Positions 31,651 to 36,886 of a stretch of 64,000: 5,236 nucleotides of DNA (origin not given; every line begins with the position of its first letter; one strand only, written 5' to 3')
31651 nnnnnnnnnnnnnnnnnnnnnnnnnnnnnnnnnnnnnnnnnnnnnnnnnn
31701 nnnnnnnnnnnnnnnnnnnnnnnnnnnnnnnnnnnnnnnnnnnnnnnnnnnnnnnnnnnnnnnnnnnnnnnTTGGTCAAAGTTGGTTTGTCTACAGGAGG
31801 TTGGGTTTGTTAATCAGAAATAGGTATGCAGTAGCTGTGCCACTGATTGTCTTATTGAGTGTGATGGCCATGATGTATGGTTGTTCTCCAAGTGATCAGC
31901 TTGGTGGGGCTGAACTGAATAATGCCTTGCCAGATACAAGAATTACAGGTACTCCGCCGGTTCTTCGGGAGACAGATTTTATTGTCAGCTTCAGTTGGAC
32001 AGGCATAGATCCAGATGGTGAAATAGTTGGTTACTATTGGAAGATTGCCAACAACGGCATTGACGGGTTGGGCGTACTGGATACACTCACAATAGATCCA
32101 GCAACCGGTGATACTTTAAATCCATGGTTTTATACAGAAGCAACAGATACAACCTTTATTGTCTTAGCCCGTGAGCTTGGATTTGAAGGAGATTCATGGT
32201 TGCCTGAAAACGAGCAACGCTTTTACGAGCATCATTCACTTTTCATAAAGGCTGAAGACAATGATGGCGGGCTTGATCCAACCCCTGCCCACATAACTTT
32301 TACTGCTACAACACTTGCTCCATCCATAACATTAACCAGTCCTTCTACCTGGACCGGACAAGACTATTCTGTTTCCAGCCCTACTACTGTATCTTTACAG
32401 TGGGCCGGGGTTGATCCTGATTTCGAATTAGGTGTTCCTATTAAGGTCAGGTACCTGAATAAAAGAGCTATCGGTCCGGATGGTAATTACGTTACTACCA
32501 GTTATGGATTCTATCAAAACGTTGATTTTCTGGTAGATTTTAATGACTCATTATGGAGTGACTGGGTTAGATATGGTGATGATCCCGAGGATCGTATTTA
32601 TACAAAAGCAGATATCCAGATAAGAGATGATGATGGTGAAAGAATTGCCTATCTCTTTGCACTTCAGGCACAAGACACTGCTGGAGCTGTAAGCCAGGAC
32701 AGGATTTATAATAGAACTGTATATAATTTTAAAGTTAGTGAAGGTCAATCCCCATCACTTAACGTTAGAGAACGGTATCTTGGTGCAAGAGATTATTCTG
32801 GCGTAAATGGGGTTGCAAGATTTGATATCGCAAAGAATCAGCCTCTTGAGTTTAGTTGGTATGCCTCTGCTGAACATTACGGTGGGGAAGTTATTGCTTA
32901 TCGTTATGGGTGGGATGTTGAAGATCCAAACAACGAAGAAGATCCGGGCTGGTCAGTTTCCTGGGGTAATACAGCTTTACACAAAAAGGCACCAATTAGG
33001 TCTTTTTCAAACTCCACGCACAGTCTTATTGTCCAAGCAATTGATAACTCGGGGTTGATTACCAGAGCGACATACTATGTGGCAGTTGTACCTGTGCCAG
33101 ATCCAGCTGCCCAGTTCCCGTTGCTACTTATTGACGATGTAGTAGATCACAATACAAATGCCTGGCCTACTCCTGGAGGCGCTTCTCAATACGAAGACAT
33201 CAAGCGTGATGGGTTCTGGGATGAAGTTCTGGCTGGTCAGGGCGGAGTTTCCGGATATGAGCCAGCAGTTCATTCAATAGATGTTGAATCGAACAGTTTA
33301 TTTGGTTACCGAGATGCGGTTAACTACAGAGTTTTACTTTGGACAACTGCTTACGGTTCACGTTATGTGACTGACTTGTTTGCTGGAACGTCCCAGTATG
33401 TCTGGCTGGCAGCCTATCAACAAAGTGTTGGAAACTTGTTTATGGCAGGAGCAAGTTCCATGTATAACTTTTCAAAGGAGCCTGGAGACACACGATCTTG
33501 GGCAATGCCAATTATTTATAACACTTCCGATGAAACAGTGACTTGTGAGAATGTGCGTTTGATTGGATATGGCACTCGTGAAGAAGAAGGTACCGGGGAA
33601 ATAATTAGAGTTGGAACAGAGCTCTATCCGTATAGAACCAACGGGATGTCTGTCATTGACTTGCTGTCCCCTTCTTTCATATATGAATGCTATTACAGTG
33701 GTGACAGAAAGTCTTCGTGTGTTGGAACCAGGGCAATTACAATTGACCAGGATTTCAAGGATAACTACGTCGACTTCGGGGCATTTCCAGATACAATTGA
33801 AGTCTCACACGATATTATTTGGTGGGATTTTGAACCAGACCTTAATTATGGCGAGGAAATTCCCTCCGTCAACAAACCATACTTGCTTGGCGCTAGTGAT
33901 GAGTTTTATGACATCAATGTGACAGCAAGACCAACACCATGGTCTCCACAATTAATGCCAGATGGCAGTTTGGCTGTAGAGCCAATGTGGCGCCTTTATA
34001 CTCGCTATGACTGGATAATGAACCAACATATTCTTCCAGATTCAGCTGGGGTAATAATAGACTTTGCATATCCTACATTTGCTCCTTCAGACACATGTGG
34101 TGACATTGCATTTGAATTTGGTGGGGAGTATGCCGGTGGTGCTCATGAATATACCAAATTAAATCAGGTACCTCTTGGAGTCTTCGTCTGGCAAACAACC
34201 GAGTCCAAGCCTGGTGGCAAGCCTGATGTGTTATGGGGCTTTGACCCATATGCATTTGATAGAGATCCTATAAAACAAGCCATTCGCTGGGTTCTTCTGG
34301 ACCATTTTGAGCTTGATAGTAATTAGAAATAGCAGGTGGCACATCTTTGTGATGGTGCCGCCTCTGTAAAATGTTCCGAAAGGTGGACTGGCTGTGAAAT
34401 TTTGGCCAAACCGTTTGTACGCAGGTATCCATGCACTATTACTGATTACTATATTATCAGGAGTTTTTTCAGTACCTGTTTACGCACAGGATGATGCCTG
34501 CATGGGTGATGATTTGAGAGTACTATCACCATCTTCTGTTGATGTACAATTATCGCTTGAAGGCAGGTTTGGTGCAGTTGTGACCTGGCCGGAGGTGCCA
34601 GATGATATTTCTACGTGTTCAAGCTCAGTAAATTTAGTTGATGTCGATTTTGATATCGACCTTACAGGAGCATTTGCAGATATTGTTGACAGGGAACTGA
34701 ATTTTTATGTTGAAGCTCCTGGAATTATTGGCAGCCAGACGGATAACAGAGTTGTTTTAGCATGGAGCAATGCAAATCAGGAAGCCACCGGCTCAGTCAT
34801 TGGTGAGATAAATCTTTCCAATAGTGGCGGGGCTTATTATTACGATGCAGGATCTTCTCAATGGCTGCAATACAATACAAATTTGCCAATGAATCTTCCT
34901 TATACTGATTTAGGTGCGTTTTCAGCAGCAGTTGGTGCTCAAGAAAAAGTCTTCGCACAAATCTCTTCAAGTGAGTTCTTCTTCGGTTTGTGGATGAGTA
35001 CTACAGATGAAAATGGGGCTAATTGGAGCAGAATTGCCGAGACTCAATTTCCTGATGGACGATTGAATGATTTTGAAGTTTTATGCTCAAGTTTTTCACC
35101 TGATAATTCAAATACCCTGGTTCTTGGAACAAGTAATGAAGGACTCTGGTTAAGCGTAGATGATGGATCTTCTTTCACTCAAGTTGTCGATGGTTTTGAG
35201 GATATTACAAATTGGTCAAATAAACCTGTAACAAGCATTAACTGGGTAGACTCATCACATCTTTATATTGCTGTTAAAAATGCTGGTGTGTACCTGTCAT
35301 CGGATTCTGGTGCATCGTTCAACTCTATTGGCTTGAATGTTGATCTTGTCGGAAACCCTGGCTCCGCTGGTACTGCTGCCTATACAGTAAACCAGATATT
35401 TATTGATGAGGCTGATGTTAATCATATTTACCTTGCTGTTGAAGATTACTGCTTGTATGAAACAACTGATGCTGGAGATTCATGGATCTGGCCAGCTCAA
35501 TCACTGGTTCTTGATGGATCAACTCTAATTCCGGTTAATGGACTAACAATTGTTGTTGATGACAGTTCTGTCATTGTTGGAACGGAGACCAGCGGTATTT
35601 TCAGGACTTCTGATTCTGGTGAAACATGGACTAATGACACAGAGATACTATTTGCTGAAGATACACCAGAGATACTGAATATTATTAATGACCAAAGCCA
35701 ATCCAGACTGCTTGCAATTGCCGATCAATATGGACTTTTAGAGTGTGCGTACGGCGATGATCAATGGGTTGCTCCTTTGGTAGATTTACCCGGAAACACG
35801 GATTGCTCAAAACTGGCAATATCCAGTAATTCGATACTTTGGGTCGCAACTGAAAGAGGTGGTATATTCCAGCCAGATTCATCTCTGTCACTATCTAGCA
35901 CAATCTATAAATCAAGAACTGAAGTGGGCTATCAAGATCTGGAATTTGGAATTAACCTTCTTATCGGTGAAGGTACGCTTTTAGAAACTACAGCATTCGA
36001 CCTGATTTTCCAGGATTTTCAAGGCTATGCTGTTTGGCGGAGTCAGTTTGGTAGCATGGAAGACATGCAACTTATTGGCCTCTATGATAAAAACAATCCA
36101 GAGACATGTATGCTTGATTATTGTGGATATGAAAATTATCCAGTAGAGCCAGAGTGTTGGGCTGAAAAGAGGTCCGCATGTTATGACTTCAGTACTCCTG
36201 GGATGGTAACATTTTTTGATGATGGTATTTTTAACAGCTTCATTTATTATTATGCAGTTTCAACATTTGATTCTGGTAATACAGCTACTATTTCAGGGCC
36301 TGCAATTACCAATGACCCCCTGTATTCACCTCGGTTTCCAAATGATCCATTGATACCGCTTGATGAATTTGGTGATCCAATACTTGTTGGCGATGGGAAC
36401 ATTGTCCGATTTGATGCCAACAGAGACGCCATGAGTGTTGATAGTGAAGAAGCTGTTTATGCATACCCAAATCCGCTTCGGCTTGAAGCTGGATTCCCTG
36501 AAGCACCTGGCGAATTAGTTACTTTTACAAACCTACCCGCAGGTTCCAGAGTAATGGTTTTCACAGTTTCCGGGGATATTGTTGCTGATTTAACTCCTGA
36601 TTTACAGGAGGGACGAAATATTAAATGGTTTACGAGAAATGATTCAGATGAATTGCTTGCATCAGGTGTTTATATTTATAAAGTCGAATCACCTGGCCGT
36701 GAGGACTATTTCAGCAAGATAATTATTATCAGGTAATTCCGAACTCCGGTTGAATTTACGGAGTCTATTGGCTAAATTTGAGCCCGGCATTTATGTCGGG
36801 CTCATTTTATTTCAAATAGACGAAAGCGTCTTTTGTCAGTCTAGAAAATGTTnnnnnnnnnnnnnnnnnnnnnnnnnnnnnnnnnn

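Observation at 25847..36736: Terminator-bounded island of four giant secreted proteins: two T9SS cargos flanking two paralogous lipoproteins built from a novel repeated W-G-D-DG module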

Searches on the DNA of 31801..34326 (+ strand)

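Call 91: build_rna_model(alignment_id=A7, structure=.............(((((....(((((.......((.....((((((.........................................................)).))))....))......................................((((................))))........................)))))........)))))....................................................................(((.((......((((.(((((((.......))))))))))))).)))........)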
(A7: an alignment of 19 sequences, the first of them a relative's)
Model R1 built from alignment A7 (19 sequences, 345 columns); structure: as given.
model positions 292; base pairs 38; branch points 2; effective number of sequences 3.1; information 0.59 bits per position. Calibrated on 0.2 Mb of random sequence (short: E-values are rough).
structure used (alignment columns):
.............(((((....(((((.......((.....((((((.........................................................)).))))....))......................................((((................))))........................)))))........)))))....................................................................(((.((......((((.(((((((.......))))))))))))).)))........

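Call 92: search_with_rna_model(model_id=R1, sources=[window, L001, L002, L004, L005, L006, L007, L008, L009, L015, L018, L019, L020, L022, L024, L025, L026, L027, L028, L029, L030, L031, L032, L034, L036, L040, L041, L042, L043, L044, L045, L046, L050, L051, L055, L057, L058, L059, L061, L062, L063, L065, L066, L067, L068, L069, L070, L071, L072, L074, L075, L076, L077, L078, L080, L083, L084, L086, L087], max_evalue=1, make_alignment=true)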
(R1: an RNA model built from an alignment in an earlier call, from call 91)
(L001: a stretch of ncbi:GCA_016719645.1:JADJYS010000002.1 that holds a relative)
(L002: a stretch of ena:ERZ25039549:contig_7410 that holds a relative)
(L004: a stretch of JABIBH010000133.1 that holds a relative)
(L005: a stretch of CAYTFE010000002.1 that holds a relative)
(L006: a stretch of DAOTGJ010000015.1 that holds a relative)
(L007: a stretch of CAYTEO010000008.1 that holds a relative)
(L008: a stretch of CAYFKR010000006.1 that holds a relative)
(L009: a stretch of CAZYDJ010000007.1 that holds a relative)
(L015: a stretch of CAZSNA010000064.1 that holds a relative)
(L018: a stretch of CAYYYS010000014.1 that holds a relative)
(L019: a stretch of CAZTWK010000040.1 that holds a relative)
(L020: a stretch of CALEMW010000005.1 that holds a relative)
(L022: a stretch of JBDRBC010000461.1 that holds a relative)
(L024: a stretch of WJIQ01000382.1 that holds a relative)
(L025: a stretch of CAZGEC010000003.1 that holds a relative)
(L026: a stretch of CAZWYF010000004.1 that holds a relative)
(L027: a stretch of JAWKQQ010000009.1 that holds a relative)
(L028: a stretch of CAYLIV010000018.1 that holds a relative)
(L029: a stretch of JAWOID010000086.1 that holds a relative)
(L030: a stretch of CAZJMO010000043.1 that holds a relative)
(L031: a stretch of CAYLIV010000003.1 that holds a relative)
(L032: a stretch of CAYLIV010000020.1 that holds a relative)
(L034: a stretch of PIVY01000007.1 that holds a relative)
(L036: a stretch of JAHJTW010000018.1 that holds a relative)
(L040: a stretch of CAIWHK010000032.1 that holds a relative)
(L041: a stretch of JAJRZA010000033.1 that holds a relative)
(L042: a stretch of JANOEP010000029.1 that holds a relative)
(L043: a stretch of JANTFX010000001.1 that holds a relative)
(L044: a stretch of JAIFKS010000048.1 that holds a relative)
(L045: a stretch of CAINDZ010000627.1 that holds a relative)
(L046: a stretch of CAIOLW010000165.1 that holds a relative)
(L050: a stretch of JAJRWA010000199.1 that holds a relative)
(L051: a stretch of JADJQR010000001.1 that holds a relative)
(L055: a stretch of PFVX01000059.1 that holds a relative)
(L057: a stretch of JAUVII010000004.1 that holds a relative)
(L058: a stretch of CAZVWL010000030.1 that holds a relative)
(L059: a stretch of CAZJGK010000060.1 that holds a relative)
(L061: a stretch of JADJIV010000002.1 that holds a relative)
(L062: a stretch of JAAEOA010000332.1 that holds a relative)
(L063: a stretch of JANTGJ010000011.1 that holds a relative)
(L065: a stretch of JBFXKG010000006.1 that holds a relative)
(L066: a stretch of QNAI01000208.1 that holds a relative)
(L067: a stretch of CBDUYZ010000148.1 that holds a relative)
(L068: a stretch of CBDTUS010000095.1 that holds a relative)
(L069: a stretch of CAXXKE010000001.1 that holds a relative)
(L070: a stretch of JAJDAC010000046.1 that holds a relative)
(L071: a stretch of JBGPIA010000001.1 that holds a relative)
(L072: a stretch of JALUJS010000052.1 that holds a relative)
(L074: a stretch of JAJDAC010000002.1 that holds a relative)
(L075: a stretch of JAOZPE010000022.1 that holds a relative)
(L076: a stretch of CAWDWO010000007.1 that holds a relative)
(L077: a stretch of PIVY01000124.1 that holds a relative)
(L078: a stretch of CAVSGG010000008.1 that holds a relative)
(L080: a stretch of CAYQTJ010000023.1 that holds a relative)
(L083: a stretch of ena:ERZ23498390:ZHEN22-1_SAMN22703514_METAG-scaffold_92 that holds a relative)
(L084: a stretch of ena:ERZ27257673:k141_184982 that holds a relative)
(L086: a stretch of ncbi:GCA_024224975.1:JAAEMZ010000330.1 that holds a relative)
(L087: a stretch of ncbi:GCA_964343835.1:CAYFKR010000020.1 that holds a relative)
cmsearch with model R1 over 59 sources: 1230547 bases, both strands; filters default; matches with E-value up to 1: 39.
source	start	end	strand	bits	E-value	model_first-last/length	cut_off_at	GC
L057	3728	4014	+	261.4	1.4e-88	1-292/292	no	0.5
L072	3986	4270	+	258.9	9.8e-88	1-292/292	no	0.54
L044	3969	4259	+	258.4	1.5e-87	1-292/292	no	0.6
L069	3792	4078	+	257.1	4.2e-87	1-292/292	no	0.53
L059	2705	2988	+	256.7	5.9e-87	1-292/292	no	0.53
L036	4009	4292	+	255.8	1.2e-86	1-292/292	no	0.55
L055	3963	4247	+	255.1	2e-86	1-292/292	no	0.53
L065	4010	4293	+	254.3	3.8e-86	1-292/292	no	0.56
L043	2774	3063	+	250.9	6e-85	1-292/292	no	0.55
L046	3948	4235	+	247.8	7.2e-84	1-292/292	no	0.6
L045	3977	4266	+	245.5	4.3e-83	1-292/292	no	0.6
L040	3973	4259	+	244.5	1e-82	1-292/292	no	0.6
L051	3889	4199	+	239.1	7.4e-81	1-292/292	no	0.62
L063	3726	4016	+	235.1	1.8e-79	1-292/292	no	0.51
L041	3974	4257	+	223.4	2.1e-75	1-292/292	no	0.51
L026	3790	4076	+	217.3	2.7e-73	1-292/292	no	0.57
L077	747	1043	+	208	4.5e-70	1-292/292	no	0.55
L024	3715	4002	+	196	6.5e-66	1-292/292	no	0.59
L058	647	937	+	186.5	1.3e-62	1-292/292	no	0.62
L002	3910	4210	+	183.8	1.1e-61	1-292/292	no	0.57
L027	3727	4015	+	179.7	3e-60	1-292/292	no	0.54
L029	3986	4279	+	171.8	1.6e-57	1-292/292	no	0.6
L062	3894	4213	+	147.2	5.5e-49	1-292/292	no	0.46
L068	1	131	+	77.4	8.7e-25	162-292/292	5'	0.5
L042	3882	4157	+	58.9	2.2e-18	1-292/292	no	0.53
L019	3821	4100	+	58.1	4.4e-18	1-292/292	no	0.54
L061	3845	4120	+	57.4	7.6e-18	1-292/292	no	0.54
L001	3920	4195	+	56.9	1.1e-17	1-292/292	no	0.54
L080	3912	4193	+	54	1.1e-16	1-292/292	no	0.58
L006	3880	4144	+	50.4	2e-15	1-292/292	no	0.55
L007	3951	4210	+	50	2.7e-15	1-292/292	no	0.59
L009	3887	4168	+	49.5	4.2e-15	1-292/292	no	0.51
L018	3305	3586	+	49.3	4.9e-15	1-292/292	no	0.52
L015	3296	3580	+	45.9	7.2e-14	1-292/292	no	0.52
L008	3895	4182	+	44.9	1.6e-13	1-292/292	no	0.55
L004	1748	2026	+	41.8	1.9e-12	1-292/292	no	0.46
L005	3777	4054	+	40.6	5.1e-12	1-292/292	no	0.44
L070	3882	3906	+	9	0.46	1-292/292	no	0.52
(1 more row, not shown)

Alignment A10: 39 matches aligned to the model, 481 columns, each read 5' to 3' on its own strand. Consensus structure (alignment columns), stored with it:
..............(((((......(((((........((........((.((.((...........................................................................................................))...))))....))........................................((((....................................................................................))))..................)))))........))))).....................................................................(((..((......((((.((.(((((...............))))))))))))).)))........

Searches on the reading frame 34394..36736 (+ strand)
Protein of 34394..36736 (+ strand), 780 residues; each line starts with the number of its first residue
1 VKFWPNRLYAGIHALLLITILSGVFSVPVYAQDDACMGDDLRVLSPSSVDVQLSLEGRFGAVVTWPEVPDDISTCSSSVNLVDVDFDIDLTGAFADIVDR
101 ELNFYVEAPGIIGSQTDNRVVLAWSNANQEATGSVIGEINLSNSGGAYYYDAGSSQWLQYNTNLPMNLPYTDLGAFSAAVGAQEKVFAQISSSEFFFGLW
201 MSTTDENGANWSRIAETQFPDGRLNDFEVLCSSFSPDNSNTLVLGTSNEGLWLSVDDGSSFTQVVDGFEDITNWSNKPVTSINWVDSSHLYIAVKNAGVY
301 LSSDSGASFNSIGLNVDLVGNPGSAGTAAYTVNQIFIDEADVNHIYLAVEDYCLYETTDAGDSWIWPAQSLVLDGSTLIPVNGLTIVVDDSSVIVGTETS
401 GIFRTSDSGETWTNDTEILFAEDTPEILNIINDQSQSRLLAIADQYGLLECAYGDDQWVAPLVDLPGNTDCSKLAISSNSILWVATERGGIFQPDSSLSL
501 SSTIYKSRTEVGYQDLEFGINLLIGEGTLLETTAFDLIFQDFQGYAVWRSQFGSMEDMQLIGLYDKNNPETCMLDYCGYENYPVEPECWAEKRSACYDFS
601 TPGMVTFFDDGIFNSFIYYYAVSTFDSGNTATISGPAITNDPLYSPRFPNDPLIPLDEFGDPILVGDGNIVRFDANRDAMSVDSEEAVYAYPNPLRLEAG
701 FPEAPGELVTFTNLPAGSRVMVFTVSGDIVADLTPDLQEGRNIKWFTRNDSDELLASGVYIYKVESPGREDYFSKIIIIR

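Call 3: search_protein_families(library=pfam, proteins=[window:34394-36736:+], max_evalue=1)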
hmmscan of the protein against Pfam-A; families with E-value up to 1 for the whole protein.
window:34394-36736:+ (780 aa): 2 families
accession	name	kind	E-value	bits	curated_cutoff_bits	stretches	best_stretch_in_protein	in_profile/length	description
PF15902.12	Sortilin-Vps10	-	1.3e-06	27.9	33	3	251-364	3-109/446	Sortilin, neurotensin receptor 3,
PF22828.1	HphA_N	-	0.074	13.9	22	0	187-207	85-105/110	HphA N-terminal heme-binding domain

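Call 4: search_protein_families(library=ncbifam, proteins=[window:34394-36736:+], max_evalue=1)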
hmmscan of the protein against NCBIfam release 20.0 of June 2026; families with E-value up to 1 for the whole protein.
window:34394-36736:+ (780 aa): 5 families
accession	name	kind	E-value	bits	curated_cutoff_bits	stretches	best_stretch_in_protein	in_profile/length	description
NF052228.1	T9SS_PorZ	equivalog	5.7e-11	41.6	260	1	673-780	659-757/757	type IX secretion system anionic LPS delivery protein PorZ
NF045728.1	glycosyl_F510_1955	equivalog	3.5e-10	39.6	175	2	205-307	78-208/246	F510_1955 family glycosylhydrolase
TIGR04183.1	Por_Secre_tail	domain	0.00033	20.6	23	1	691-778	2-71/72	T9SS type A sorting domain-containing protein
NF033707.1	T9SS_sortase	equivalog_domain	0.0027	15.4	420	1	688-765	999-1076/1095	type IX secretion system sortase PorU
NF010237.0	PRK13684.1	equivalog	0.0071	15.4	326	1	279-414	48-166/334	photosynthesis system II assembly factor Ycf48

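Call 31: search_solved_structures(query=A4, max_evalue=1)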
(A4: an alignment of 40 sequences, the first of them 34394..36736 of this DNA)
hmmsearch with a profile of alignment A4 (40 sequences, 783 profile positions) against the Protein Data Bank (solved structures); distinct sequences matched with E-value up to 1: 50.
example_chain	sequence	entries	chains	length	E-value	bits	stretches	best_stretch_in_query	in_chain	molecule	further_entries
2ebs_A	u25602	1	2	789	3.6e-26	94.7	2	324-476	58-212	Oligoxyloglucan reducing end-specific cellobiohydrolase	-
1sqj_A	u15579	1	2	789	3.6e-26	94.7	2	324-476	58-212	oligoxyloglucan reducing-end-specific cellobiohydrolase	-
3b7f_A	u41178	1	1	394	2.1e-25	92.2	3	326-428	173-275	Glycosyl hydrolase, BNR repeat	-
2cn3_A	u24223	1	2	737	5.5e-22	80.8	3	325-423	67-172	BETA-1,4-XYLOGLUCAN HYDROLASE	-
2cn2_A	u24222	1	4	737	5.7e-22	80.8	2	325-475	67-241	BETA-1,4-XYLOGLUCAN HYDROLASE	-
6p2m_A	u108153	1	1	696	7.3e-22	80.4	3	322-481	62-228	Type 3a cellulose-binding domain protein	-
3a0f_A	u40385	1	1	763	4.3e-20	74.6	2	297-478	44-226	Xyloglucanase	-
7kn8_A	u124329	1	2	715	4e-19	71.4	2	330-483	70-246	Cellulase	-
6p2k_A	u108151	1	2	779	3.4e-17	65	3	223-430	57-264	Fibronectin type III domain-containing protein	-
5jwz_A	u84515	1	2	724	3.6e-16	61.6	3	332-505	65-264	Cellulose-binding family II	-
5fkt_A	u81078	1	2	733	3.4e-15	58.4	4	332-430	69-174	ENDO-1,4-BETA-GLUCANASE/XYLOGLUCANASE, GLY74A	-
6p2l_A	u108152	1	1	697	3.4e-15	58.4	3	322-430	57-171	Glycosyl hydrolase BNR repeat-containing protein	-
5fkr_A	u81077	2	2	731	3.8e-15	58.2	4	332-430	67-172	ENDO-1,4-BETA-GLUCANASE/XYLOGLUCANASE, PUTATIVE, GLY74A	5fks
5fkq_A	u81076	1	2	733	4.2e-15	58.1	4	332-429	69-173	ENDO-1,4-BETA-GLUCANASE/XYLOGLUCANASE, PUTATIVE, GLY74A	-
4lgn_A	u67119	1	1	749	1.3e-14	56.5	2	332-448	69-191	Cellulose-binding, family II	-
5m11_A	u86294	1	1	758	3.2e-11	45.2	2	671-770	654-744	Immunoreactive 84kD antigen PG93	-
6za2_A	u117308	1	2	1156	0.54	11.4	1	681-770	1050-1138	Por secretion system protein porU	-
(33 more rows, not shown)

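Call 87: search_protein_families(library=pfam, alignment_id=A4, max_evalue=1)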
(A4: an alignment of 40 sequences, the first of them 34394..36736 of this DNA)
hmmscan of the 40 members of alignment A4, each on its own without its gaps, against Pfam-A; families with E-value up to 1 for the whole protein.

A. member 1, window:34394-36736:+ (780 aa): 2 families
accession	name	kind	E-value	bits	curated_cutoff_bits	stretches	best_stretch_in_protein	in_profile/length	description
PF15902.12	Sortilin-Vps10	-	1.3e-06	27.9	33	3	251-364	3-109/446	Sortilin, neurotensin receptor 3,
PF22828.1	HphA_N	-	0.074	13.9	22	0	187-207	85-105/110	HphA N-terminal heme-binding domain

B. families by the number of members that match (of 40 scanned): 26 families (the first 25 are shown)
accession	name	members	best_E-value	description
PF15902.12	Sortilin-Vps10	40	4.8e-13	Sortilin, neurotensin receptor 3,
PF02012.26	BNR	32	1.6e-08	BNR/Asp-box repeat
PF14870.12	PSII_BNR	19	2.4e-08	Photosynthesis system II assembly factor YCF48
PF13860.13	FlgD_ig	4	0.0082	FlgD Ig-like domain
PF13585.12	CHU_C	4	0.024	CHU_C Type IX secretion signal domain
PF13088.12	BNR_2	3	0.00046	BNR repeat-like domain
PF10647.15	Gmad1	2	0.01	Lipoprotein LpqB beta-propeller domain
PF18962.6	Por_Secre_tail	2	0.025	Secretion system C-terminal sorting domain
PF11635.14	Med16_N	1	0.0025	Mediator complex subunit 16, N-terminal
PF19755.4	DUF6242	1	0.017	Domain of unknown function (DUF6242)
PF23366.1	Beta-prop_HVO_0234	1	0.029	HVO_0234-like, beta propeller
PF25162.1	DUF7827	1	0.053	Domain of unknown function (DUF7827)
PF07494.17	Reg_prop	1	0.059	Two component regulator propeller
PF22828.1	HphA_N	1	0.074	HphA N-terminal heme-binding domain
PF13859.12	BNR_3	1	0.075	BNR repeat-like domain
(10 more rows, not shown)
